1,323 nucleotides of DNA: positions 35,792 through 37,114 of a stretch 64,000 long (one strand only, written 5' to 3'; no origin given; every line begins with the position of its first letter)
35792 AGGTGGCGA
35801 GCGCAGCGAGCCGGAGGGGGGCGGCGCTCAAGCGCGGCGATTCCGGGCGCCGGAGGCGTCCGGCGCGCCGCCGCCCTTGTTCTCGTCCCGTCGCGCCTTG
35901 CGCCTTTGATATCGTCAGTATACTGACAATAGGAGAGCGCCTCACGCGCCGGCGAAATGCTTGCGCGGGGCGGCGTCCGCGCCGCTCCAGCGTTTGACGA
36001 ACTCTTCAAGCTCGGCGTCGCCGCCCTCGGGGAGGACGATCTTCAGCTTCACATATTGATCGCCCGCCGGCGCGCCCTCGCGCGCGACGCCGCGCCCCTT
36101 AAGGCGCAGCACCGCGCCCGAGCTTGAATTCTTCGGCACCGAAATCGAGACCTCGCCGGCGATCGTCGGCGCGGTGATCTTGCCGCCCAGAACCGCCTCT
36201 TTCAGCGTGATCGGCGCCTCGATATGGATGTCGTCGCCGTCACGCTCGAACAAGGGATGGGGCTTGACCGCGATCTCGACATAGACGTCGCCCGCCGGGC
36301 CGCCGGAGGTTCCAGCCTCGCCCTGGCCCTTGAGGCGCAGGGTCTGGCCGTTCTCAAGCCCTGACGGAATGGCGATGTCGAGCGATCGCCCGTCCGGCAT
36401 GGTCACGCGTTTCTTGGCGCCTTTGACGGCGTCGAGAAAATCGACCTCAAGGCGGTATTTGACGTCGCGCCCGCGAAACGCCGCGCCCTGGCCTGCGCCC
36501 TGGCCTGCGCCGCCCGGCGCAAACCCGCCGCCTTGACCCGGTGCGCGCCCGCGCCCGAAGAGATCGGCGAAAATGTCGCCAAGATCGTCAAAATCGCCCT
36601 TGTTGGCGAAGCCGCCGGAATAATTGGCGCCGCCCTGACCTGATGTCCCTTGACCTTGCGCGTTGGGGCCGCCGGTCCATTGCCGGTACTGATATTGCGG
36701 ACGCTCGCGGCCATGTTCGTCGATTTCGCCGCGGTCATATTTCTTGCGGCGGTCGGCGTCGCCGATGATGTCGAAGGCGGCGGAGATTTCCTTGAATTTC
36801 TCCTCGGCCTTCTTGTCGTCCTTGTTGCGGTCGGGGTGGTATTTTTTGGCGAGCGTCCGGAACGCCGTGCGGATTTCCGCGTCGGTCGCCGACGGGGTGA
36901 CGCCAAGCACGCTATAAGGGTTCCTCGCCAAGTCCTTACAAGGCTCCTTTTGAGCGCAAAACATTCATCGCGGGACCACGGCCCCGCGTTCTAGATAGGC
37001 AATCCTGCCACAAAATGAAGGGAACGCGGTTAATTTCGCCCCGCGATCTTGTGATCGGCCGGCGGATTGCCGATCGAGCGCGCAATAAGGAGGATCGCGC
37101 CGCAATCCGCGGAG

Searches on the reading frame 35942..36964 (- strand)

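Call 62: search_protein_families(library=ncbifam, proteins=[window:35942-36964:-], max_evalue=0.001)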
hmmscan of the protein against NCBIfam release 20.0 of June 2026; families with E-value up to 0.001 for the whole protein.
window:35942-36964:- (340 aa): 13 families
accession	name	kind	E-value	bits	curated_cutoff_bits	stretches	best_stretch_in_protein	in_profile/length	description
TIGR02349.1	DnaJ_bact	equivalog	7.8e-70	236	377.2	2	193-320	216-344/354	molecular chaperone DnaJ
NF008035.0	PRK10767.1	subfamily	1.1e-65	222.1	338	2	193-325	210-343/374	molecular chaperone DnaJ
NF010872.0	PRK14279.1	equivalog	2e-60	205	556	2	192-331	241-380/394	molecular chaperone DnaJ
NF007618.0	PRK10266.1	equivalog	8.3e-53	179.8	403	1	16-336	6-302/306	curved DNA-binding protein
NF010894.0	PRK14301.1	equivalog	3.4e-52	177.7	548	2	191-327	211-348/373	chaperone protein DnaJ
NF010874.0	PRK14281.1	equivalog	2.3e-49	168.6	619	2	195-324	237-367/397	chaperone protein DnaJ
NF010892.0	PRK14299.1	equivalog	4e-49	167.4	392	1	15-325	5-282/291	chaperone protein DnaJ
NF010871.0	PRK14278.1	equivalog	6.5e-47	160.2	502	2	193-325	212-346/378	molecular chaperone DnaJ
NF010885.0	PRK14292.1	equivalog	1.5e-40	139.3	585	2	196-326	216-345/371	chaperone protein DnaJ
NF037946.1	terminal_TopJ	equivalog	1.9e-34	119.3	300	2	17-78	8-68/810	terminal organelle assembly protein TopJ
TIGR03835.1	termin_org_DnaJ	equivalog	2.1e-24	86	512.25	2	14-82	2-69/871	terminal organelle assembly protein TopJ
NF050028.1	CldAdptActJ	equivalog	5.9e-10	39.5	150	1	15-76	3-69/93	cold adaptation protein ActJcold adaptation protein ActJ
NF006948.0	PRK09430.1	equivalog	3.6e-06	26.8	162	1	14-69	200-262/267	co-chaperone DjlA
